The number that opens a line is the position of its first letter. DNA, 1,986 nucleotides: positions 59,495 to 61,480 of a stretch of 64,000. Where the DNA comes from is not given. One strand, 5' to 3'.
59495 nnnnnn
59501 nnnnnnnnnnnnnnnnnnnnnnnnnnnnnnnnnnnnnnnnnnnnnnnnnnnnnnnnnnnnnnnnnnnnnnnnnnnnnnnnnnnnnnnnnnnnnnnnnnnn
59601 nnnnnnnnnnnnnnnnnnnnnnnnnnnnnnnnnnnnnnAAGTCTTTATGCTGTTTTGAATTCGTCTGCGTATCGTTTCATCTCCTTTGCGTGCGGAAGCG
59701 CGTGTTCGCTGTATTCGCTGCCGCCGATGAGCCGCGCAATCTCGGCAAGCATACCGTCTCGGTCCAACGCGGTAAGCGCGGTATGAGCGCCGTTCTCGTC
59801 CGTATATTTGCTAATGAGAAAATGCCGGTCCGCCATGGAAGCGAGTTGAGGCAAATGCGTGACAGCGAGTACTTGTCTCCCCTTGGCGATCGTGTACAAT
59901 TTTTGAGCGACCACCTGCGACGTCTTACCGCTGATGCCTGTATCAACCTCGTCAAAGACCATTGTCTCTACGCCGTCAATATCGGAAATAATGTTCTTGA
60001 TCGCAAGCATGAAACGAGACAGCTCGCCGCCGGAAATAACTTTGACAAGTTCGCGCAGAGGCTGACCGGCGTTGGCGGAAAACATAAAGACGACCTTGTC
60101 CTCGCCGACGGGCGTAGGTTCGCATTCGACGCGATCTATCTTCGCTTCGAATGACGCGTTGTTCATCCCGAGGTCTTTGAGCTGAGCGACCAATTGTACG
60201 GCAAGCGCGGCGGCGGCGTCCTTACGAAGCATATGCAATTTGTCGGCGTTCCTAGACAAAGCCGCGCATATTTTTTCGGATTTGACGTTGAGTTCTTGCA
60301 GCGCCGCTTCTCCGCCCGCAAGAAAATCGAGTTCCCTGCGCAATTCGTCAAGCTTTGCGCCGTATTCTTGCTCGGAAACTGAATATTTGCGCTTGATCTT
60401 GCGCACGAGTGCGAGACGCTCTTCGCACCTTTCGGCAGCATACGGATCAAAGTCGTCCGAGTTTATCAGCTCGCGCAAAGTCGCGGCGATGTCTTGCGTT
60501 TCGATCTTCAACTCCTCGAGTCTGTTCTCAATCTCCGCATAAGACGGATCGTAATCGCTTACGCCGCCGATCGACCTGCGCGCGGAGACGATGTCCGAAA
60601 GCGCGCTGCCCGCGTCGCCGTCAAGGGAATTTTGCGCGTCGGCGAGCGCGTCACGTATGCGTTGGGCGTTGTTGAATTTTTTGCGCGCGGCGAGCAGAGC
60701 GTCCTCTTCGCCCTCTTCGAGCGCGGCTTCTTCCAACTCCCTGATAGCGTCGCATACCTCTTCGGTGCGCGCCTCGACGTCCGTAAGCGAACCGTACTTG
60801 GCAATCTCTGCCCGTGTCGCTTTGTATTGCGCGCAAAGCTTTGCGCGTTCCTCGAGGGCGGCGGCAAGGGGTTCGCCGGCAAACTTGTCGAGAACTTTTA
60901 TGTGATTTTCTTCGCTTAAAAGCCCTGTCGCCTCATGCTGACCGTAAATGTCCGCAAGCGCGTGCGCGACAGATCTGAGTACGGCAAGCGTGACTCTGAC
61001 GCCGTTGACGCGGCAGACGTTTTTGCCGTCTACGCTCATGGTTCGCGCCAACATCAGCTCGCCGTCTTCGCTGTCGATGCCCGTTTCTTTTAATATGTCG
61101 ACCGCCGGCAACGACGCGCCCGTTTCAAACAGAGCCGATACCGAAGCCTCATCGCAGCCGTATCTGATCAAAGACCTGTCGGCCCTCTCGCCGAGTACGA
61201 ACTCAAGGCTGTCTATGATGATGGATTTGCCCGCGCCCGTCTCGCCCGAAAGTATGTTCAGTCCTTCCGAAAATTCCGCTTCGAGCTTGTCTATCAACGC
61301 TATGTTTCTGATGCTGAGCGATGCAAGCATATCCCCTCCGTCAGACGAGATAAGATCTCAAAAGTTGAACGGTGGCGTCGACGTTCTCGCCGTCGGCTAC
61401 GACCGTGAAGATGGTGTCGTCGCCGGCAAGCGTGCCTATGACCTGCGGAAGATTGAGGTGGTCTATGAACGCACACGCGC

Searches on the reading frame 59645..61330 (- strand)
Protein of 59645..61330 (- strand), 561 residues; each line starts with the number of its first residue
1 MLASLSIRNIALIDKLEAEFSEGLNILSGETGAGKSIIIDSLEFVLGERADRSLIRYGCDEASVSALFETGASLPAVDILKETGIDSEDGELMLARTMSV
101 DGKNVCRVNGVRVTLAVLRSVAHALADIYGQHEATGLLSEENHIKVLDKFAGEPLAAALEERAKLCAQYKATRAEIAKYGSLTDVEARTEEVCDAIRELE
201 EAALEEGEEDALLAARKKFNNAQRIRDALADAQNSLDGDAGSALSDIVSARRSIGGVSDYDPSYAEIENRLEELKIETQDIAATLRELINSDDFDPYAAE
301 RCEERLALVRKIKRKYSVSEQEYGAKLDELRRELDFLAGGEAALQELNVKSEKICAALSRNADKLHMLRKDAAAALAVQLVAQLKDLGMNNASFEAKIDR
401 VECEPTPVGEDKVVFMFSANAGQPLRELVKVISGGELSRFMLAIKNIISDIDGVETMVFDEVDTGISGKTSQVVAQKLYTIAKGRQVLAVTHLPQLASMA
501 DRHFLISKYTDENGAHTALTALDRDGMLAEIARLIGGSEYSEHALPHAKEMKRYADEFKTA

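Call 10: search_protein_families(library=pfam, proteins=[window:59645-61330:-])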
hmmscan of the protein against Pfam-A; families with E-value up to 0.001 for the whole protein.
window:59645-61330:- (561 aa): 4 families
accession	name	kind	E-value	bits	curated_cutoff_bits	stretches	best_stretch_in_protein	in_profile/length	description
PF02463.25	SMC_N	-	8.6e-17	61.7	40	1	4-509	4-214/220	RecF/RecN/SMC N terminal domain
PF13476.12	AAA_23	-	7.8e-09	36.9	27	1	4-80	1-78/201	AAA domain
PF13175.12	AAA_15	-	0.00015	22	32.1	1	1-70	1-55/374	AAA ATPase domain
PF13555.12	AAA_29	-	0.0005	20.2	27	0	3-46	2-46/61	P-loop containing region of AAA domain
